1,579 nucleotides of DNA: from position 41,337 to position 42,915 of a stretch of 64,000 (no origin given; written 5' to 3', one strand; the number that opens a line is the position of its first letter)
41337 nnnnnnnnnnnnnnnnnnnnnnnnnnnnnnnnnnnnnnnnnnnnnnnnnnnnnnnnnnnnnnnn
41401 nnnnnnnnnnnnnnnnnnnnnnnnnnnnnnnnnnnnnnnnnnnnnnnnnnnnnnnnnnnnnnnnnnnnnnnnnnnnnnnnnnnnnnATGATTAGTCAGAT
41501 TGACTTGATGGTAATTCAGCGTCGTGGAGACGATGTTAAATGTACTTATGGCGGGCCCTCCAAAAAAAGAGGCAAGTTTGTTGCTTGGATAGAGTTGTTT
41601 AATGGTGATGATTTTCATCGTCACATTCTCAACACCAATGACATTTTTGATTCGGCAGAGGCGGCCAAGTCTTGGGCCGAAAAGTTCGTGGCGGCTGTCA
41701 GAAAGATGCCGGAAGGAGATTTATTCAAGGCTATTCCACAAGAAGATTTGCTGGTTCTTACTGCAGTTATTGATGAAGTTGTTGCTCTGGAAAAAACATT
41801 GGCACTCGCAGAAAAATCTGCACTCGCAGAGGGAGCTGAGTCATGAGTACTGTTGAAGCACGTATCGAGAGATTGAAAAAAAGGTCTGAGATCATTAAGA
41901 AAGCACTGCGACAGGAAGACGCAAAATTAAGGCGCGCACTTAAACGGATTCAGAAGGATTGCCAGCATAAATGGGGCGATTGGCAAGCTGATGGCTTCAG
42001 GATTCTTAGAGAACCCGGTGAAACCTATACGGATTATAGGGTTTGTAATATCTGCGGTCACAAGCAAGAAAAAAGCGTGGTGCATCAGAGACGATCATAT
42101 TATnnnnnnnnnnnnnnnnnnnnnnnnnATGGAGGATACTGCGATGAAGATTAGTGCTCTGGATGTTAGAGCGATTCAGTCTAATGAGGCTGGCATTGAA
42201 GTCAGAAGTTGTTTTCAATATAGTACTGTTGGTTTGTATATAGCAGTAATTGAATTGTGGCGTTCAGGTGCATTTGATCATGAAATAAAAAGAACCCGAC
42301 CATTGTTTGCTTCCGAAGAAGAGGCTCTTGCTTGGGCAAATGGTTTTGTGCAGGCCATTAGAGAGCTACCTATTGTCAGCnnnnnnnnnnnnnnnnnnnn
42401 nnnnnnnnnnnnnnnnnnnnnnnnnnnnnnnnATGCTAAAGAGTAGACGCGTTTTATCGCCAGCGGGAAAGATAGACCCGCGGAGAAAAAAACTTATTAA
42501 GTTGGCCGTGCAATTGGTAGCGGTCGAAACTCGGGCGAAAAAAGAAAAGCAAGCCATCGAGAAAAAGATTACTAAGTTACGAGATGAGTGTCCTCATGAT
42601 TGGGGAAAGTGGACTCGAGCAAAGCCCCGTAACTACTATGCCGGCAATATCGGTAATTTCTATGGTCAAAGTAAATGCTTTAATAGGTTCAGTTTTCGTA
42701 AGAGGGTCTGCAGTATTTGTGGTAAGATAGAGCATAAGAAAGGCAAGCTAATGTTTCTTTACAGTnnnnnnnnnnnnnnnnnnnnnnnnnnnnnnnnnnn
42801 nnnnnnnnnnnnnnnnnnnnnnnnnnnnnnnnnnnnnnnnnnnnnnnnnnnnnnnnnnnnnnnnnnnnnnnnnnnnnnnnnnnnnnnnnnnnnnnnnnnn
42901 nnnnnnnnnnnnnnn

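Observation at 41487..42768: Tandemly duplicated two-gene cassette of unknown function interrupting the rpsL-rpsG-fusA (str) operon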

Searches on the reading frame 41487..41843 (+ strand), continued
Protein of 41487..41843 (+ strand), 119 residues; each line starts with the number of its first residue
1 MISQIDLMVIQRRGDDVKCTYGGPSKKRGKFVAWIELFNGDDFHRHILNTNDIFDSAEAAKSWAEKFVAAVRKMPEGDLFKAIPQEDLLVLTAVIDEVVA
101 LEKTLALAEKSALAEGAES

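Call 65: search_protein_families(library=pfam, alignment_id=A5, max_evalue=10)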
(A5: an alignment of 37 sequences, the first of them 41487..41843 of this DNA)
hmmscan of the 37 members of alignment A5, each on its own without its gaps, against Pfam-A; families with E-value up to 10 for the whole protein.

A. member 1, window:41487-41843:+ (119 aa): 1 family
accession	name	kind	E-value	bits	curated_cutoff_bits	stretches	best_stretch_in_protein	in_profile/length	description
PF07285.16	DUF1444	-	0.02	14.9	23.8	1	46-97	171-219/264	Protein of unknown function (DUF1444)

B. families by the number of members that match (of 37 scanned): 20 families
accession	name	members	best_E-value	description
PF08272.16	Zn_Ribbon_Topo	2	0.066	Topoisomerase I zinc-ribbon-like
PF14657.12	Arm-DNA-bind_4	1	0.011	Arm DNA-binding domain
PF07285.16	DUF1444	1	0.02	Protein of unknown function (DUF1444)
PF05689.17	InvE_AD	1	0.037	Adhesion domain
PF17977.7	zf-RING_13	1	0.04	RING/Ubox like zinc-binding domain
PF00254.34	FKBP_C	1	0.042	FKBP-type peptidyl-prolyl cis-trans isomerase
PF06174.16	DUF987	1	0.062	Protein of unknown function (DUF987)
PF14113.12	Tae4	1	0.067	Type VI secretion system (T6SS), amidase effector protein 4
PF23834.1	DUF7204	1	0.069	Domain of unknown function (DUF7204)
PF06757.18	Ins_allergen_rp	1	0.071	Insect allergen related repeat, nitrile-specifier detoxification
PF09728.14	Taxilin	1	0.072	Myosin-like coiled-coil protein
PF16861.10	Carbam_trans_C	1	0.089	Carbamoyltransferase C-terminus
PF17312.8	Helveticin_J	1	0.093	Bacteriocin helveticin-J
PF12862.13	ANAPC5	1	0.095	Anaphase-promoting complex subunit 5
PF02609.21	Exonuc_VII_S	1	0.11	Exonuclease VII small subunit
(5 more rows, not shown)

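Call 91: list_cluster_members(proteins=[P0001, P0078, P0080, P0086, P0036, P0105, P0106, P0004, P0012, P0043])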
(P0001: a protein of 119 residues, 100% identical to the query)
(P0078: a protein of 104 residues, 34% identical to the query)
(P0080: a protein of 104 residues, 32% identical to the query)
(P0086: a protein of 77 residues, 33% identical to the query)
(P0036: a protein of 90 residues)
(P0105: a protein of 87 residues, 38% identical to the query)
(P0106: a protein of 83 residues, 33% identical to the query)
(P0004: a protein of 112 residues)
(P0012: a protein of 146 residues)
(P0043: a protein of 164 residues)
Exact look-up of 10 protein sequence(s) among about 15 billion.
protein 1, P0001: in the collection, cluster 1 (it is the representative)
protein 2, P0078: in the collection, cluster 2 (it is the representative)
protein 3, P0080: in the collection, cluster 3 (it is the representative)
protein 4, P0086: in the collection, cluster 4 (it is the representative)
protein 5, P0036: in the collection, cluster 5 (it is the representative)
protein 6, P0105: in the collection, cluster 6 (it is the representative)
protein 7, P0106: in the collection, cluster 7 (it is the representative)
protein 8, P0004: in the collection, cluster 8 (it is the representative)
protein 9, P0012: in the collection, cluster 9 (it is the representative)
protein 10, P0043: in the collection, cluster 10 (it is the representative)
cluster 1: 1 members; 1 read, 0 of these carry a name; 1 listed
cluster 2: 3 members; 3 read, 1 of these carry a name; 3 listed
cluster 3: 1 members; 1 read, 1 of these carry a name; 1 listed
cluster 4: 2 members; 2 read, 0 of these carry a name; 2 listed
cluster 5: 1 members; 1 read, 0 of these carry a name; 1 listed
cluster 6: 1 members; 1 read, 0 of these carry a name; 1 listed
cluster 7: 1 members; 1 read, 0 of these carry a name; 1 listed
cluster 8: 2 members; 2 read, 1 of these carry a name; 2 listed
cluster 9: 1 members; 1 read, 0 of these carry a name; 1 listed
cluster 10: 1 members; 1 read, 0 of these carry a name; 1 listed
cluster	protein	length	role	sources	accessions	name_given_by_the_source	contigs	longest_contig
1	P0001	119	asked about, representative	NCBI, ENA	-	-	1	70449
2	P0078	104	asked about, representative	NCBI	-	-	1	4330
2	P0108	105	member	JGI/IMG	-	hypothetical protein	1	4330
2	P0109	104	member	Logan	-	-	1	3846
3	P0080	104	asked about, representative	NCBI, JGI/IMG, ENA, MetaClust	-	\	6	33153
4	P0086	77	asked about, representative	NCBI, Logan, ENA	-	-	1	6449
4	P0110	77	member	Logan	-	-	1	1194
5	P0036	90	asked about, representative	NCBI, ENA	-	-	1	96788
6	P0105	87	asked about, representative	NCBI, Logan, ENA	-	-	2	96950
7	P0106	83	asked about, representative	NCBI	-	-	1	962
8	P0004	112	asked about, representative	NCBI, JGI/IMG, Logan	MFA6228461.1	MAG: hypothetical protein WC668_04760 [Patescibacteria group bacterium] | hypothetical protein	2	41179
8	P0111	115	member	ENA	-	-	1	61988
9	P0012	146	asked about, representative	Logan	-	-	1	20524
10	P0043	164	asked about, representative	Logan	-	-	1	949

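Call 92: search_protein_families(library=phrogs, proteins=[L103:1981-2763:+, L103:2756-3205:+, L103:3198-3998:+], max_evalue=0.001)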
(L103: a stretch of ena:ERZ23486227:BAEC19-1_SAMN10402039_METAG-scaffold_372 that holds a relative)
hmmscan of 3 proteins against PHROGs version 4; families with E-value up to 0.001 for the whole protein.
L103:1981-2763:+ (261 aa): 0 families

L103:2756-3205:+ (150 aa): 0 families

L103:3198-3998:+ (267 aa): 0 families

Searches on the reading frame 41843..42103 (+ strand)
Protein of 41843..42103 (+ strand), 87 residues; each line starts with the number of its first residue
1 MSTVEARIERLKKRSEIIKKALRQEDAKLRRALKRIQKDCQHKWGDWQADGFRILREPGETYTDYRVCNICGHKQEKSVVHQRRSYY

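Call 5: search_protein_families(library=pfam, proteins=[window:41843-42103:+], max_evalue=10)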
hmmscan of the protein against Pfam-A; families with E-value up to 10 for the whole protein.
window:41843-42103:+ (87 aa): 3 families
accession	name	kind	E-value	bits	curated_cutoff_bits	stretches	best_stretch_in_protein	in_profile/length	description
PF18508.7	zf_C2H2_13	-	0.00028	20.8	26.5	1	53-72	5-24/42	Zinc finger domain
PF19220.6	Rod_CreS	-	0.023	14.2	100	1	9-38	279-308/359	Crescentin, rod domain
PF13207.12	AAA_17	-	0.074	13.8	27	1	10-66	38-93/136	AAA domain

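Call 6: search_protein_families(library=phrogs, proteins=[window:41843-42103:+], max_evalue=10)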
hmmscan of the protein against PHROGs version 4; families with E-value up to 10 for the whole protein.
window:41843-42103:+ (87 aa): 8 families
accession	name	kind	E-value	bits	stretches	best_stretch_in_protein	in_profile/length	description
phrog_9150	-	unknown function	0.027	15.7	1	6-43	8-45/69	-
phrog_36910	-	unknown function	0.037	15.1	1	21-76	49-108/115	-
phrog_6094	-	unknown function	0.11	13.3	1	30-77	75-110/142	-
phrog_11470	-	unknown function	0.15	11.5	1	10-78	222-284/687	-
phrog_2705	-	unknown function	0.16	12.6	1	52-67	16-31/46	-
phrog_7228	-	unknown function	0.4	11.8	1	65-82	31-48/50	-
phrog_21493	-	unknown function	0.76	11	1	10-49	13-51/87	-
phrog_27296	-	unknown function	7.4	7.8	0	27-45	13-31/61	-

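Call 11: find_homologous_proteins(query=window:41843-42103:+, max_evalue=0.01)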
Query window:41843-42103:+ (87 aa): 1 proteins with E <= 0.01 among 2 candidates.
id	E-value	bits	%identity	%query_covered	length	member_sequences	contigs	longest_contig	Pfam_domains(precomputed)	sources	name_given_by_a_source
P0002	4.0e-52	191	100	100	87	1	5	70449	-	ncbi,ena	-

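Call 12: find_encoding_contigs(protein=P0002, flank=10000, max_places=10)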
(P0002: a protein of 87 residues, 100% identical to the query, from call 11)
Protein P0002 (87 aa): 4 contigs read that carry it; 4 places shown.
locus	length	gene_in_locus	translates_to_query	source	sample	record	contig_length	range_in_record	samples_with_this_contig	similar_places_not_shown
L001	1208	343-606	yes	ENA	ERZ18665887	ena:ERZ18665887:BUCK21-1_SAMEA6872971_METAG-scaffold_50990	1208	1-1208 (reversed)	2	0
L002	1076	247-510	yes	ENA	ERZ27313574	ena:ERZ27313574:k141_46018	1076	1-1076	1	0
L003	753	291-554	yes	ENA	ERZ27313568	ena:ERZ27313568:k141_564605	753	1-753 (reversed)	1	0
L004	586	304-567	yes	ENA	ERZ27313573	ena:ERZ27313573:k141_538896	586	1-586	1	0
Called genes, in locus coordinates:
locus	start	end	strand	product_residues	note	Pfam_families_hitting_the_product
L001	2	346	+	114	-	?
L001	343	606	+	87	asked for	-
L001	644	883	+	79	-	-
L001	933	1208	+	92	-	?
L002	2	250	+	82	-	?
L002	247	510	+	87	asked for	-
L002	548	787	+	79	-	-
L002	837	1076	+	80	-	?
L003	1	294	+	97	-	?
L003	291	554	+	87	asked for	-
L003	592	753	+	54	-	?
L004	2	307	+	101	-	?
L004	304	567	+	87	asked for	-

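Call 40: find_related_loci(query=A4, collection=viral_contigs, flank=5000)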
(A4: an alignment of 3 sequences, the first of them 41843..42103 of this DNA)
Query A4 (87 aa) in viral_contigs; peptide patterns used: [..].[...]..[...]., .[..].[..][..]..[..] (x = any residue, [..] = any of these).
118 stretches matched a pattern; 1 encode a relative of the query (tblastn E <= 1e-3); 1 distinct loci.
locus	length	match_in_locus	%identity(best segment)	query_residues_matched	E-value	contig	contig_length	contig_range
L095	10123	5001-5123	38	35-84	1e-5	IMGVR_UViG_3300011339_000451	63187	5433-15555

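Call 41: find_related_loci(query=A4, collection=metagenome_contigs, flank=5000)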
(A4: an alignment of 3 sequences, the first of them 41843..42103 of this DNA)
Query A4 (87 aa) in metagenome_contigs; peptide patterns used: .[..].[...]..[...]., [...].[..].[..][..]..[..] (x = any residue, [..] = any of these).
184 stretches matched a pattern; 1 encode a relative of the query (tblastn E <= 1e-3); 1 distinct loci.
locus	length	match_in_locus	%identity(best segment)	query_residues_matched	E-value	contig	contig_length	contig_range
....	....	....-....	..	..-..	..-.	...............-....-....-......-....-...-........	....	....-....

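Call 53: predict_structure(alignment_id=A2)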
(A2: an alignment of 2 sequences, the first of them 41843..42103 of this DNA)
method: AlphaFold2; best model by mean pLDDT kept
length: 87 residues; sequences in the alignment: 2
mean_pLDDT: 73.2   pTM: 0.40
mean pLDDT of the five models: 73.2, 71.8, 67.7, 66.6, 62.5
residues with pLDDT >= 90: 20; 70-90: 32; 50-70: 29; < 50: 6
segments of 3 or more residues with pLDDT < 50: 85-87
pLDDT, mean of each block of 10 residues (from residue 1): 81 92 92 80 64 55 70 69 48
secondary structure, 60 per line:
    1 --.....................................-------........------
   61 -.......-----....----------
elements in order: H3-39 E47-54 E62-68 E74-77

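Call 85: search_solved_structures(query=A4, max_evalue=10)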
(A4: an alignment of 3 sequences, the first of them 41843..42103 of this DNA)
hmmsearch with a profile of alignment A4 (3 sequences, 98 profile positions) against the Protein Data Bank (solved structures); distinct sequences matched with E-value up to 10: 17.
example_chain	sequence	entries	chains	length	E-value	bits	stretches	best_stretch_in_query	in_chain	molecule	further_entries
7ekn_B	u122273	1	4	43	0.14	15.5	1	9-39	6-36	ipep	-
3j7y_8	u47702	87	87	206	0.26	14.7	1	3-50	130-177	mL40 | 39S ribosomal protein L40, mitochondrial | Large ribosomal subunit protein mL40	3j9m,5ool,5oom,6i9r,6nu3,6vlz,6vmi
3he5_B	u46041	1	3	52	0.39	14.1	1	9-48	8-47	SYNZIP2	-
9tls_A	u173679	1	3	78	0.42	14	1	14-38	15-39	Sc-apCC-2-KLHL20-3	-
5woy_A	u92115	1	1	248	0.69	13.3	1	12-60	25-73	Phosphoenolpyruvate-protein phosphotransferase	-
7zr2_A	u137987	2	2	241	0.94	12.9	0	12-54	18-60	Spike protein S2',Chimeric protein mimic of SARS-CoV-2 Spike HR1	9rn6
1deb_A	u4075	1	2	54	0.99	12.8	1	12-47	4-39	ADENOMATOUS POLYPOSIS COLI PROTEIN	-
3i8b_A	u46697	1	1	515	1.1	12.6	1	27-72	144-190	Xylulose kinase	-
2mi7_A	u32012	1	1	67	1.2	12.5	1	3-47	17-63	de novo protein a3Y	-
7yfu_A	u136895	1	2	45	1.3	12.4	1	5-41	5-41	Protein fantom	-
2m9a_A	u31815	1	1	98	1.6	12.1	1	71-94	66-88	E3 ubiquitin-protein ligase ZFP91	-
5aps_A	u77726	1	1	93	1.8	12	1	9-47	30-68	GENERAL CONTROL PROTEIN GCN4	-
4xa1_A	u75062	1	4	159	1.9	11.9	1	10-72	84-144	Gp7-MYH7(1173-1238)-EB1 chimera protein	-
9tlt_A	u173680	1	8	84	2.9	11.3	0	13-44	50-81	Sc-apCC-2-KLHL20-4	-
2zqm_A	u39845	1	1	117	3.5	11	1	8-47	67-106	Prefoldin beta subunit 1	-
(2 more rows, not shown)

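Call 94: fold_search(model_id=the predicted structure, library=pdb)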
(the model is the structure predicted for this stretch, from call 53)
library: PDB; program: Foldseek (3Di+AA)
matches with E <= 10: 201; with E <= 0.001: 0
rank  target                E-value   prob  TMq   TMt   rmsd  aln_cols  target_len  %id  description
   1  1xfs_B                1.0e+00  0.57  0.27  0.16   3.0        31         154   19  X-Ray Crystal Structure of Protein NE0264 from Nitrosomonas europaea. Northeast Structural Genomics Consortium Target  (released 2004-09-28)
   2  3otl_A                1.2e+00  0.33  0.26  0.16  10.2        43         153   26  Three-dimensional Structure of the putative uncharacterized protein from Rhizobium leguminosarum at the resolution 1.9 (released 2010-09-22)
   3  1xfs_A                1.2e+00  0.41  0.24  0.15   3.3        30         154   20  X-Ray Crystal Structure of Protein NE0264 from Nitrosomonas europaea. Northeast Structural Genomics Consortium Target  (released 2004-09-28)
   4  9asp_B                1.2e+00  0.18  0.25  0.10   7.9        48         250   21  Human Drosha and DGCR8 in complex with Pri-let-7a1 (released 2024-09-04)
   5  7ui9_S                1.3e+00  0.28  0.29  0.16   3.6        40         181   22  Core Mediator-PICearly (Copy A) (released 2023-02-15)
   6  1yby_B                1.4e+00  0.47  0.26  0.14   3.5        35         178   14  Conserved hypothetical protein Cth-95 from Clostridium thermocellum (released 2005-02-01)
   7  6hlq_I                1.7e+00  0.21  0.34  0.28  15.7        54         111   18  Yeast RNA polymerase I* elongation complex bound to nucleotide analog GMPCPP (released 2019-04-03)
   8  3put_B                1.8e+00  0.35  0.26  0.16   3.6        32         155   22  Crystal Structure of the CERT START domain (mutant V151E) from Rhizobium etli at the resolution 1.8A, Northeast Struct (released 2010-12-22)
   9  2l8o_MODEL_1_A        1.9e+00  0.20  0.26  0.17   8.6        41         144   20  Solution structure of Chr148 from Cytophaga hutchinsonii, Northeast Structural Genomics Consortium Target Chr1 (released 2011-03-02)
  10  5xdz_A                2.0e+00  0.12  0.22  0.18   4.4        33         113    6  Crystal structure of zebrafish SNX25 PX domain (released 2017-06-14)
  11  7vbc_I                2.2e+00  0.25  0.29  0.24   3.1        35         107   17  Back track state of human RNA Polymerase I Elongation Complex (released 2022-02-16)
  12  7obb_I                2.2e+00  0.21  0.28  0.24   6.4        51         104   18  Cryo-EM structure of human RNA Polymerase I Open Complex (released 2021-12-08)
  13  1ueb_A                2.3e+00  0.30  0.26  0.14   3.5        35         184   17  Crystal structure of translation elongation factor P from Thermus thermophilus HB8 (released 2004-05-25)
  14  9emm_E                2.3e+00  0.30  0.27  0.08   2.1        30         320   10  Glucose-6-phosphate dehydrogenase (G6PDH) in complex with protein OpcA from Synechocystis sp. PCC 6803 (released 2024-12-18)
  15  4c2m_I                2.3e+00  0.12  0.26  0.19   7.9        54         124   17  Structure of RNA polymerase I at 2.8 A resolution (released 2013-10-23)
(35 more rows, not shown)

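Call 102: search_protein_families(library=padloc, proteins=[window:41843-42103:+], max_evalue=0.1)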
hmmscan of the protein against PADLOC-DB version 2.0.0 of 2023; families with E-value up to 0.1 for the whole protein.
window:41843-42103:+ (87 aa): 0 families

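Call 103: search_protein_families(library=ncbifam, proteins=[window:41843-42103:+], max_evalue=0.1)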
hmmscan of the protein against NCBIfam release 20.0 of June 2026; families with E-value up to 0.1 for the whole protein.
window:41843-42103:+ (87 aa): 1 family
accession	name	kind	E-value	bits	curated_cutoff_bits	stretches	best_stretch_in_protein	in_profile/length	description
NF035934.1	ESAT6_2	subfamily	0.066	13.4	100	1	20-57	15-52/96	pore-forming ESAT-6 family protein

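Call 106: search_dna_similar(query=window:41843-42103:+, collection=phages, mode=protein, max_evalue=0.1, max_rows=10)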
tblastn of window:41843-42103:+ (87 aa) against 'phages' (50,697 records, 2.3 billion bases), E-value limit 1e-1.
No match.

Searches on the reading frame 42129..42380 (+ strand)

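Call 5: search_protein_families(library=pfam, proteins=[window:42129-42380:+], max_evalue=10)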
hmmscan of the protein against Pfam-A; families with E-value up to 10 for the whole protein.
window:42129-42380:+ (84 aa): 1 family
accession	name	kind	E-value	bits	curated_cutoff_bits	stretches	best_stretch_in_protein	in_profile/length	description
PF20044.4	DUF6446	-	0.16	12.2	26.7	1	3-32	9-38/129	Family of unknown function (DUF6446)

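Call 6: search_protein_families(library=phrogs, proteins=[window:42129-42380:+], max_evalue=10)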
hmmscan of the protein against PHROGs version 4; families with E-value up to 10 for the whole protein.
window:42129-42380:+ (84 aa): 4 families
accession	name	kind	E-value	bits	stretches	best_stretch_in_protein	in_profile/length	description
phrog_3044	-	unknown function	0.057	14.7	1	43-75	10-42/95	-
phrog_20972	-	unknown function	0.13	13.4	1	52-73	44-65/80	-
phrog_34192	-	unknown function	0.28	12.8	1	13-52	67-107/139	-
phrog_22824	-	unknown function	0.42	11.8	1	53-81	26-54/57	-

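Call 102: search_protein_families(library=padloc, proteins=[window:42144-42380:+], max_evalue=0.1)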
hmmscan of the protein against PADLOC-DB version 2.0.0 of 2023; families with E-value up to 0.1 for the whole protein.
window:42144-42380:+ (79 aa): 0 families

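Call 103: search_protein_families(library=ncbifam, proteins=[window:42144-42380:+], max_evalue=0.1)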
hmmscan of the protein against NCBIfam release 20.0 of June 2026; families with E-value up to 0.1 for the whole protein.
window:42144-42380:+ (79 aa): 0 families

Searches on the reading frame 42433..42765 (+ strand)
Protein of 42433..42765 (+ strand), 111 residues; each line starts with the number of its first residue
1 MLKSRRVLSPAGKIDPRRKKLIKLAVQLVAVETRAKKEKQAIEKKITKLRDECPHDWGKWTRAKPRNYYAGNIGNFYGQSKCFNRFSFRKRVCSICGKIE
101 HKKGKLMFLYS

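Call 5: search_protein_families(library=pfam, proteins=[window:42433-42765:+], max_evalue=10)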
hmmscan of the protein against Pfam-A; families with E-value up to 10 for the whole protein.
window:42433-42765:+ (111 aa): 0 families

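Call 6: search_protein_families(library=phrogs, proteins=[window:42433-42765:+], max_evalue=10)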
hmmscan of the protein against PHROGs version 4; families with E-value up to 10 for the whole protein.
window:42433-42765:+ (111 aa): 1 family
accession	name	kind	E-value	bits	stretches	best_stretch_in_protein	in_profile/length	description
phrog_36910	-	unknown function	0.022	15.9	1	47-101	63-108/115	-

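Call 102: search_protein_families(library=padloc, proteins=[window:42433-42765:+], max_evalue=0.1)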
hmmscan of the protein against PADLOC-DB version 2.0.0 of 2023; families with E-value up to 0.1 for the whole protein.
window:42433-42765:+ (111 aa): 0 families

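Call 103: search_protein_families(library=ncbifam, proteins=[window:42433-42765:+], max_evalue=0.1)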
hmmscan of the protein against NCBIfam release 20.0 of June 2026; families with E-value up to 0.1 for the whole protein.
window:42433-42765:+ (111 aa): 0 families

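Call 107: search_dna_similar(query=window:42433-42765:+, collection=phages, mode=protein, max_evalue=0.1, max_rows=10)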
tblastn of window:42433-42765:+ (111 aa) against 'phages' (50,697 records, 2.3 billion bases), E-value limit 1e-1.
No match.
